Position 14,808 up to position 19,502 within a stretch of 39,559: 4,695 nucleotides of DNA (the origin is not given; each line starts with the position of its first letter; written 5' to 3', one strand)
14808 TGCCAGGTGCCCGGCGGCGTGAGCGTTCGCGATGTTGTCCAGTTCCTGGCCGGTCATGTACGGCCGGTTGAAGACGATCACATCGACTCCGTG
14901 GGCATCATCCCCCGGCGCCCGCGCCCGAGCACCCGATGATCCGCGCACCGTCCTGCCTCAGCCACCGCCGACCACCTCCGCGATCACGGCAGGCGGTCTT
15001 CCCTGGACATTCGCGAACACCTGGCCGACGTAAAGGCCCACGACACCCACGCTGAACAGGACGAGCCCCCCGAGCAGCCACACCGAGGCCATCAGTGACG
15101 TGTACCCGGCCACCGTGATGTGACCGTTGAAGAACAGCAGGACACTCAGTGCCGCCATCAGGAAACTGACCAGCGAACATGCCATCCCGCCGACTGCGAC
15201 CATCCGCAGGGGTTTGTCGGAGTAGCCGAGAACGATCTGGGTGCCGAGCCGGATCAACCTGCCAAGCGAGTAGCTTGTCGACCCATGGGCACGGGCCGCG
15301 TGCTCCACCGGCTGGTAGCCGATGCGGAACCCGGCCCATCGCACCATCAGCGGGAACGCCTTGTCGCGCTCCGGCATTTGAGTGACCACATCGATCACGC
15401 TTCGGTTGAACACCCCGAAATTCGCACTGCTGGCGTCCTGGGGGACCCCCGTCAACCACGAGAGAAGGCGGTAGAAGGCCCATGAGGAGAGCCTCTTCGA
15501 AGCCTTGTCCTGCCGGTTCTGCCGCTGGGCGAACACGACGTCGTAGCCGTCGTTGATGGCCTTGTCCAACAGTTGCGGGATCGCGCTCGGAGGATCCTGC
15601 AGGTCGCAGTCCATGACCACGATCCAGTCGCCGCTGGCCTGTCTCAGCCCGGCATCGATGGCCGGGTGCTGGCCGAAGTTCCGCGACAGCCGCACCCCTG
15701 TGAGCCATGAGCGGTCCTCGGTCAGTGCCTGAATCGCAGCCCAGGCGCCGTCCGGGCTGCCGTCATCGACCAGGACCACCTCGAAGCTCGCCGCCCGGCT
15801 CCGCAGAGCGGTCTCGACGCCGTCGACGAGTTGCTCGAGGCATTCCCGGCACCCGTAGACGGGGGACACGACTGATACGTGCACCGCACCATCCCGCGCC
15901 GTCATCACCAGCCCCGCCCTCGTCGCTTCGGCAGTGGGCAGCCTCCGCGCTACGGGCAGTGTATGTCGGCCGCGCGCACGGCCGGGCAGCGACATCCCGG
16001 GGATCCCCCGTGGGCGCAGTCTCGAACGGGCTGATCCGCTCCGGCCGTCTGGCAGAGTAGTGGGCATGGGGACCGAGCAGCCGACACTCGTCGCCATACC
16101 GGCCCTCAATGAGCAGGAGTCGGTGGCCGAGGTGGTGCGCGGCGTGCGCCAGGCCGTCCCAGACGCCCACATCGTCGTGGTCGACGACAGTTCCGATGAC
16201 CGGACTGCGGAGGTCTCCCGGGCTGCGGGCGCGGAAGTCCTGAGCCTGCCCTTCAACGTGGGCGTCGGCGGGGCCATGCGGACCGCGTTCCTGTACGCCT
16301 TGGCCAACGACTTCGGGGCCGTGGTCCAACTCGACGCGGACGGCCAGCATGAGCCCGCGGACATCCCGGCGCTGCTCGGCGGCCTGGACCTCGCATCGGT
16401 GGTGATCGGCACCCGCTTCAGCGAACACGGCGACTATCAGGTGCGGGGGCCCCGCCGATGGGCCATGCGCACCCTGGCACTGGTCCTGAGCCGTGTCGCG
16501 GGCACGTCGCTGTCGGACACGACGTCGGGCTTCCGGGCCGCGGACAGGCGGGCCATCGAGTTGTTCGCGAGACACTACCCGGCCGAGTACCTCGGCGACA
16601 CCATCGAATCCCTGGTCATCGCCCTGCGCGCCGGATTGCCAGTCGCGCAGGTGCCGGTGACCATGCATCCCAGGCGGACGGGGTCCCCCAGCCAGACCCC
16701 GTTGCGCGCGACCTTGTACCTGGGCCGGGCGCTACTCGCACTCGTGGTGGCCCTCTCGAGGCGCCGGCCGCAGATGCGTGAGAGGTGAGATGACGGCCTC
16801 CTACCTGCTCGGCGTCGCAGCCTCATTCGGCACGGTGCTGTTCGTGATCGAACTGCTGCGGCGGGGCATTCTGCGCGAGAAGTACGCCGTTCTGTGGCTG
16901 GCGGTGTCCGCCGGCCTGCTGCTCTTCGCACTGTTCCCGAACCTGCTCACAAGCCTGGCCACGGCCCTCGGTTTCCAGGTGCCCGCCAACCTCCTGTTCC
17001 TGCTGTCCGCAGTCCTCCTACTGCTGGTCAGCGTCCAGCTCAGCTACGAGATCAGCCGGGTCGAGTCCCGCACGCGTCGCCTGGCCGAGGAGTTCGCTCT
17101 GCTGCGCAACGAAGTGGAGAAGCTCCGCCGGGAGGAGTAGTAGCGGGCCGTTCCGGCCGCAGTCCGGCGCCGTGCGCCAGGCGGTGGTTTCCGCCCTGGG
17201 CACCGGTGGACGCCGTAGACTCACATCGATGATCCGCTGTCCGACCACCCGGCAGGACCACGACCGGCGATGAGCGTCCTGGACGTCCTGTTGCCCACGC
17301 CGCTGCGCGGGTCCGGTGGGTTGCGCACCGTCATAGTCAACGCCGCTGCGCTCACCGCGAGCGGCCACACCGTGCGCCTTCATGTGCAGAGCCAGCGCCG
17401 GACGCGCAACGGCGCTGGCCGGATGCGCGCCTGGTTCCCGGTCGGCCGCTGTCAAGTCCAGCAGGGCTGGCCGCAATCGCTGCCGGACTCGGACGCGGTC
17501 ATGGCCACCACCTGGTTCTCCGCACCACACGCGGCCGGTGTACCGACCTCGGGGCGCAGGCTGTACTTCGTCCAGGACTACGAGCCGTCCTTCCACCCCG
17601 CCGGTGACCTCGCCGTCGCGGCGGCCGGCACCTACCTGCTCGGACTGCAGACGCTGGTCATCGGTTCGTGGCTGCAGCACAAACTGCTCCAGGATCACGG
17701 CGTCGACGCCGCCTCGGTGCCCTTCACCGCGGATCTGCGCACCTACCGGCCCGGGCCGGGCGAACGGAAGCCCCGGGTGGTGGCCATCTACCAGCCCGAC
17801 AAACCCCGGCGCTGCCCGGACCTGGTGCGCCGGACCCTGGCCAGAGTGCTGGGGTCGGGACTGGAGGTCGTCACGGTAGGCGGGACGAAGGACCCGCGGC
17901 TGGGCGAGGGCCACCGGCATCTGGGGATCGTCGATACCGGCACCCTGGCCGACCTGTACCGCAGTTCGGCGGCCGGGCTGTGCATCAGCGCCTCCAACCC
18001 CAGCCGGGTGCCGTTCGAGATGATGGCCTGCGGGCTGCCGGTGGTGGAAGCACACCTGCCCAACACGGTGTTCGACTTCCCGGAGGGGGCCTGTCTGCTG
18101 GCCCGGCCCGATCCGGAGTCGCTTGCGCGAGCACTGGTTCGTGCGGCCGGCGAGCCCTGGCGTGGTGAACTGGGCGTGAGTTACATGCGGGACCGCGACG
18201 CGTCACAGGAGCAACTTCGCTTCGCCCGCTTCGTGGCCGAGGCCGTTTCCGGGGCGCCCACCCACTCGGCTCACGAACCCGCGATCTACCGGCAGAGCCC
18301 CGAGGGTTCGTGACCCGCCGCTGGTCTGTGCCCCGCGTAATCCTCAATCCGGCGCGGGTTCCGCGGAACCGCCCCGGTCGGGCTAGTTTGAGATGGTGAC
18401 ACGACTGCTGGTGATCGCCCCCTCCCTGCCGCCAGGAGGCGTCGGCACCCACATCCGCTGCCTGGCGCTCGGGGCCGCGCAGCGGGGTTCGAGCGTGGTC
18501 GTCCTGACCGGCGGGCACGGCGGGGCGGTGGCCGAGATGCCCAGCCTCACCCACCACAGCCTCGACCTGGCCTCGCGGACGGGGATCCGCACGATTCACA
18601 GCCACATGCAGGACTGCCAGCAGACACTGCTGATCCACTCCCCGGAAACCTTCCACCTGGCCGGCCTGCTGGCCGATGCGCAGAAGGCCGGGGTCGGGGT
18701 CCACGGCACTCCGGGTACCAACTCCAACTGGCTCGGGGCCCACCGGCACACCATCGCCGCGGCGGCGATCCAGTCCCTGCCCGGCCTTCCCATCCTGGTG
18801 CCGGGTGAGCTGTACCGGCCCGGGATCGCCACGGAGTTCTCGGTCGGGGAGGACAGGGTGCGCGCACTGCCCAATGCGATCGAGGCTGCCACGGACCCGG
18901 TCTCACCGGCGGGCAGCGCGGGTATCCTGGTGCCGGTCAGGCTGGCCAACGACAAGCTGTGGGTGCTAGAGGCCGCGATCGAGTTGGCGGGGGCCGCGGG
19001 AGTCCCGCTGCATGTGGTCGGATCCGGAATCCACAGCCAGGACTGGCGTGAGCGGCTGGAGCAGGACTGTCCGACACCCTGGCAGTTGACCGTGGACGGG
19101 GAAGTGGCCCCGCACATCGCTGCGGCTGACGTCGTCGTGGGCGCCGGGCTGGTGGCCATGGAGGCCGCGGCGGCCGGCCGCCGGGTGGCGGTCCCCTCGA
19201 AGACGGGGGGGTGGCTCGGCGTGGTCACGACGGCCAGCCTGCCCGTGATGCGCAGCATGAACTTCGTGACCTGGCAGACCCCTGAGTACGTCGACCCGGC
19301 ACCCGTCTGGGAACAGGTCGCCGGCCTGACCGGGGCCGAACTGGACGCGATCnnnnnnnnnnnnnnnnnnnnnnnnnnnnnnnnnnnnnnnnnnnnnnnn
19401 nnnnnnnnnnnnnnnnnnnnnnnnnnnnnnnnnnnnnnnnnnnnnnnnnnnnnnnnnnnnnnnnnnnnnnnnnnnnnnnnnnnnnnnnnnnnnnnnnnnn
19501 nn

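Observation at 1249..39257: Hybrid envelope-glycan cluster: ABC-exported rhamnose-type backbone plus three separate lipid-linked sugar donor modules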

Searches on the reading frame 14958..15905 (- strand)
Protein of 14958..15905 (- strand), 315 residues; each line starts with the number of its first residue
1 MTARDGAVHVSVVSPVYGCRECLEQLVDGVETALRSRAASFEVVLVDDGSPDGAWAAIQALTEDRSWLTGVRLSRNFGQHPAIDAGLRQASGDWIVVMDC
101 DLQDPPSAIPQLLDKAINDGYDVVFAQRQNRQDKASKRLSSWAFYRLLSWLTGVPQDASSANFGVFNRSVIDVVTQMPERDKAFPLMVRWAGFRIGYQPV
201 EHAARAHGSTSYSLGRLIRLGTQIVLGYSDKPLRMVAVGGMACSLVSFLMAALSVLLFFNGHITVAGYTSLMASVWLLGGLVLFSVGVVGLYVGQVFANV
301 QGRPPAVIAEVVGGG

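Call 9: search_protein_families(library=pfam, proteins=[window:14958-15905:-], max_evalue=0.001)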
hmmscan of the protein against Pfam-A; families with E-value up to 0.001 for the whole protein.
window:14958-15905:- (315 aa): 2 families
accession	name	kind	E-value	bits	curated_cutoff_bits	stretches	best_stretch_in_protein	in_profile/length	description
PF00535.33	Glycos_transf_2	-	7.6e-27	94.7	23.3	1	11-142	1-129/168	Glycosyl transferase family 2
PF12804.13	NTP_transf_3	-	0.0001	22.9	27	1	78-139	71-132/160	MobA-like NTP transferase domain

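Call 15: search_protein_families(library=ncbifam, proteins=[window:14958-15905:-], max_evalue=0.001)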
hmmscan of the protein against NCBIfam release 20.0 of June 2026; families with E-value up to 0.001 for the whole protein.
window:14958-15905:- (315 aa): 19 families
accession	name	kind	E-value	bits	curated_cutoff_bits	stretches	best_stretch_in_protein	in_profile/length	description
NF007986.1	PRK10714.1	equivalog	6.3e-55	186.4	529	1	9-312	7-312/316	undecaprenyl-phosphate 4-deoxy-4-formamido-L-arabinose transferase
NF047588.1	GlcsyltransPgfSStrep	equivalog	3.1e-54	184.3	500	1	9-310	2-304/308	glycosyltransferase PgfS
NF041875.1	EPS_EpsD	equivalog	6e-11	42.3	370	1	10-116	1-104/325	exopolysaccharide biosynthesis glycosyltransferase EpsD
NF007482.0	PRK10073.1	equivalog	8e-11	41.5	423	1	8-130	6-124/334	glycosyltransferase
TIGR03937.1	PgaC_IcaA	equivalog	2.4e-10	39.9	422.3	1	9-102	46-136/407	poly-beta-1,6-N-acetyl-D-glucosamine synthase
NF041391.1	DPhHxTase_Halo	equivalog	1.9e-08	33.6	375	1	21-207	8-188/213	dolichyl-phosphate hexose transferase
TIGR03965.1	mycofact_glyco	equivalog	8.1e-08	31.5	280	1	7-113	73-176/467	mycofactocin biosynthesis glycosyltransferase MftF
NF047683.1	TeichurnBiosyTuaG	equivalog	1.5e-07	31.3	400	1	9-107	7-102/252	teichuronic acid biosynthesis protein TuaG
TIGR04283.1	glyco_like_mftF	equivalog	1.5e-06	28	182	1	10-142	1-123/221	TIGR04283 family arsenosugar biosynthesis glycosyltransferase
NF050050.1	ProtGlycPglI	equivalog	7.3e-06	25.6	500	1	9-138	3-130/306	GalNAc(5)-diNAcBac-PP-undecaprenol beta-1,3-glucosyltransferase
NF010496.0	PRK13915.1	equivalog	8e-06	25.1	262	1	6-113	29-139/307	glucosyl-3-phosphoglycerate synthase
NF045692.1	OglycostaseCruG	equivalog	8.5e-06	24.9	600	1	8-125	41-161/386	2'-O-glycosyltransferase CruG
NF053739.1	GlytfEpsEBac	equivalog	7.2e-05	21.9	450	1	10-101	3-92/265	glycosyltransferase EpsE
NF050819.1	PolSacchBiosHfsG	equivalog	0.00024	20.3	500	1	31-127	29-128/302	polysaccharide biosynthesis protein HfsG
TIGR04242.1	nodulat_NodC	equivalog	0.00027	20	550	1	10-142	50-177/395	chitooligosaccharide synthase NodC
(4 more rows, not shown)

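Call 28: search_solved_structures(query=window:14958-15905:-, max_evalue=0.00001)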
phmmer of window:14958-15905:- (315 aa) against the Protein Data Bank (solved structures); distinct sequences matched with E-value up to 0.00001: 9.
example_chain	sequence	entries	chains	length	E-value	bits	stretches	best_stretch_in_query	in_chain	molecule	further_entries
9hwj_A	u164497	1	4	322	5.2e-50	173.9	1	9-312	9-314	Undecaprenyl-phosphate 4-deoxy-4-formamido-L-arabinose transferase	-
5ekp_C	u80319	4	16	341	5.5e-48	167.3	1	6-311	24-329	Uncharacterized glycosyltransferase sll0501 | Glycosyltransferase sll0501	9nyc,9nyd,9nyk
9nye_A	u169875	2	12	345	5.7e-48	167.2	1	6-311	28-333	Glycosyltransferase sll0501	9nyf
5eke_A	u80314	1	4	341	7.6e-48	166.8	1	6-311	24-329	Uncharacterized glycosyltransferase sll0501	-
9bhc_C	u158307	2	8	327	1.8e-47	165.6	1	9-312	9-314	Undecaprenyl-phosphate 4-deoxy-4-formamido-L-arabinose transferase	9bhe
8vxh_A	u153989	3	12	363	2.5e-47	165.1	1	9-312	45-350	Undecaprenyl-phosphate 4-deoxy-4-formamido-L-arabinose transferase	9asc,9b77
5mlz_A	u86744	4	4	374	9e-22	81.2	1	8-148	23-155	Dolichol monophosphate mannose synthase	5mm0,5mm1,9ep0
2z87_A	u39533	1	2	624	7.2e-07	32.2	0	10-119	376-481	Chondroitin synthase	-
2z86_A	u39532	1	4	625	7.3e-07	32.2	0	10-119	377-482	Chondroitin synthase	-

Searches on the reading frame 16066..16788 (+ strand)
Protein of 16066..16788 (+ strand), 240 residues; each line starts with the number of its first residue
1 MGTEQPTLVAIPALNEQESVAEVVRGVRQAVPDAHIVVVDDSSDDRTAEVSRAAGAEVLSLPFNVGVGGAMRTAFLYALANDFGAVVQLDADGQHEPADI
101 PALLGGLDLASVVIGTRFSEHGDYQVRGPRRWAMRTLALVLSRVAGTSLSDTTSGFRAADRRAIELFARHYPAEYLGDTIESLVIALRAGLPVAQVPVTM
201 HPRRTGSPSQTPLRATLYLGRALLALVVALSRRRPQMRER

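Call 9: search_protein_families(library=pfam, proteins=[window:16066-16788:+], max_evalue=0.001)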
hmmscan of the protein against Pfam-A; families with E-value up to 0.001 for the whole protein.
window:16066-16788:+ (240 aa): 2 families
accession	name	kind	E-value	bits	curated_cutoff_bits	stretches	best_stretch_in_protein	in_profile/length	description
PF00535.33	Glycos_transf_2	-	6.5e-20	72.2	23.3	1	9-164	2-164/168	Glycosyl transferase family 2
PF13641.12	Glyco_tranf_2_3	-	6.3e-06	26.8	27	1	6-199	2-207/230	Glycosyltransferase like family 2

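Call 15: search_protein_families(library=ncbifam, proteins=[window:16066-16788:+], max_evalue=0.001)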
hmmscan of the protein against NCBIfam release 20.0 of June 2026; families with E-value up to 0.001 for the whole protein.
window:16066-16788:+ (240 aa): 13 families
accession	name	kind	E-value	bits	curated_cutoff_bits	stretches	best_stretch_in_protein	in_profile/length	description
NF058614.1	PPMAGASynPpgS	equivalog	4.8e-26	91.6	370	1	9-164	4-162/226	polyprenyl-phospho-N-acetylgalactosaminyl synthase PpgS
TIGR04182.1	glyco_TIGR04182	equivalog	1.3e-21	77.2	325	1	9-216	4-207/293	S-layer glycoprotein N-glycosyltransferase AglJ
NF041391.1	DPhHxTase_Halo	equivalog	3.6e-18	65.3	375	1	13-225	3-207/213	dolichyl-phosphate hexose transferase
NF007986.1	PRK10714.1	equivalog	1.3e-11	44.1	529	1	9-166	10-171/316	undecaprenyl-phosphate 4-deoxy-4-formamido-L-arabinose transferase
NF010496.0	PRK13915.1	equivalog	1.9e-09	37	262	1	9-60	35-90/307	glucosyl-3-phosphoglycerate synthase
NF053846.1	glyco_with_XrtP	equivalog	1.2e-08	34.1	520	1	11-54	47-90/440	XrtP-associated glycosyltransferase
NF047588.1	GlcsyltransPgfSStrep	equivalog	1.4e-06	27.8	500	1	10-168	6-168/308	glycosyltransferase PgfS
TIGR04283.1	glyco_like_mftF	equivalog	2.2e-06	27.4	182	1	9-62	3-57/221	TIGR04283 family arsenosugar biosynthesis glycosyltransferase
NF041865.1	EpsU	equivalog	3.1e-06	26.5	700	1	9-98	43-138/394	exopolysaccharide biosynthesis GT2 family glycosyltransferase EpsU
TIGR03469.1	HpnB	hypoth_equivalog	9.8e-06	24.8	379.25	1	8-56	46-97/386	hopene-associated glycosyltransferase HpnB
NF050113.1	gal_furan_GlfT1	equivalog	4.8e-05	22.8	330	1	27-100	22-97/290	galactofuranosyltransferase GlfT1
TIGR03937.1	PgaC_IcaA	equivalog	0.00022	20.3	422.3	1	9-92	49-135/407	poly-beta-1,6-N-acetyl-D-glucosamine synthase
NF045692.1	OglycostaseCruG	equivalog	0.00096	18.2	600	0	9-57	45-94/386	2'-O-glycosyltransferase CruG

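Call 29: search_solved_structures(query=window:16066-16788:+, max_evalue=0.00001)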
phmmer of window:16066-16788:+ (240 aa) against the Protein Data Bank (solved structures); distinct sequences matched with E-value up to 0.00001: 4.
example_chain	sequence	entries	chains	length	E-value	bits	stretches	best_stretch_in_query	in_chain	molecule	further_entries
9bhc_C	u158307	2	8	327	1e-10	45.2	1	8-173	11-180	Undecaprenyl-phosphate 4-deoxy-4-formamido-L-arabinose transferase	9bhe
8vxh_A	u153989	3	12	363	1.4e-10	44.8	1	8-173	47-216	Undecaprenyl-phosphate 4-deoxy-4-formamido-L-arabinose transferase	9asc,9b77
9hwj_A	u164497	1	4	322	6.3e-10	42.7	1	8-168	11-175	Undecaprenyl-phosphate 4-deoxy-4-formamido-L-arabinose transferase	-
5mlz_A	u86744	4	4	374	2.4e-08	37.5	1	8-165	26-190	Dolichol monophosphate mannose synthase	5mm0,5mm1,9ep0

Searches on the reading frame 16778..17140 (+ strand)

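Call 9: search_protein_families(library=pfam, proteins=[window:16778-17140:+], max_evalue=0.001)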
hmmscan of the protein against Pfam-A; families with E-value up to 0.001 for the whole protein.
window:16778-17140:+ (120 aa): 1 family
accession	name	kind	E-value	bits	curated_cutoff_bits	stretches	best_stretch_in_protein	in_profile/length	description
PF10066.14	DUF2304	-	1.1e-24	87.1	25.5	1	10-111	4-105/106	Uncharacterized conserved protein (DUF2304)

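Call 15: search_protein_families(library=ncbifam, proteins=[window:16778-17140:+], max_evalue=0.001)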
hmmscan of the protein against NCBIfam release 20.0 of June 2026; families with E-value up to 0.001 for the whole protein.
window:16778-17140:+ (120 aa): 0 families

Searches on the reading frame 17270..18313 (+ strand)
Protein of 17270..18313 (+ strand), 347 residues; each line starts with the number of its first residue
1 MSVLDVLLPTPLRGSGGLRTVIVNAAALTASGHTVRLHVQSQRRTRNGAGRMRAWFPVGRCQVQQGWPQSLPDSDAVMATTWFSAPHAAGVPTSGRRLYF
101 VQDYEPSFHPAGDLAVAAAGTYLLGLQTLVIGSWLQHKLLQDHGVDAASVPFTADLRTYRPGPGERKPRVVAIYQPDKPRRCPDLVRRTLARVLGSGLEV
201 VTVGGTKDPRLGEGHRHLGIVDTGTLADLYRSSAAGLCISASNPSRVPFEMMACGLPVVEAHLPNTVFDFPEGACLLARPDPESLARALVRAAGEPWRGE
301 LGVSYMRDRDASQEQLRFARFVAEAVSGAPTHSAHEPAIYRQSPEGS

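Call 9: search_protein_families(library=pfam, proteins=[window:17270-18313:+], max_evalue=0.001)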
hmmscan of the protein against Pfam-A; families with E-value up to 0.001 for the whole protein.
window:17270-18313:+ (347 aa): 4 families
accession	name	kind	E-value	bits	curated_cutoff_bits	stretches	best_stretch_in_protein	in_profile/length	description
PF22772.2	WsaF_C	-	1.5e-11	44.7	27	1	169-289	2-132/133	WsaF, C-terminal domain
PF13692.12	Glyco_trans_1_4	-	6.9e-06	26.8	27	1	191-292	25-139/142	Glycosyl transferases group 1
PF13524.12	Glyco_trans_1_2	-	5.4e-05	23.6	25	1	200-289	16-108/144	Glycosyl transferase-like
PF21374.3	WsaF_N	-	0.00032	21.2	27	1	70-129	82-150/156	WsaF, N-terminal domain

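Call 15: search_protein_families(library=ncbifam, proteins=[window:17270-18313:+], max_evalue=0.001)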
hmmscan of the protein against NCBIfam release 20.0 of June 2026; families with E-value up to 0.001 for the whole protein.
window:17270-18313:+ (347 aa): 1 family
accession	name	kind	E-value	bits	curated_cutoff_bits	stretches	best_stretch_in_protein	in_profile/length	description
TIGR04047.1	MSMEG_0565_glyc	hypoth_equivalog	7e-06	25.4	259.85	1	218-297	262-343/373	MSMEG_0565 family glycosyltransferase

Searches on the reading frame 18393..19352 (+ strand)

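Call 74: search_protein_families(library=pfam, proteins=[window:18393-19352:+], max_evalue=1)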
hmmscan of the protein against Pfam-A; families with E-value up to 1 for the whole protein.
window:18393-19352:+ (320 aa): 2 families
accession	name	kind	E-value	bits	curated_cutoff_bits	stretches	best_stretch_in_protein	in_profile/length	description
PF13439.12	Glyco_transf_4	-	0.0015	19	28.5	1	14-107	1-107/170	Glycosyltransferase Family 4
PF13692.12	Glyco_trans_1_4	-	0.017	15.8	27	1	189-267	18-105/142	Glycosyl transferases group 1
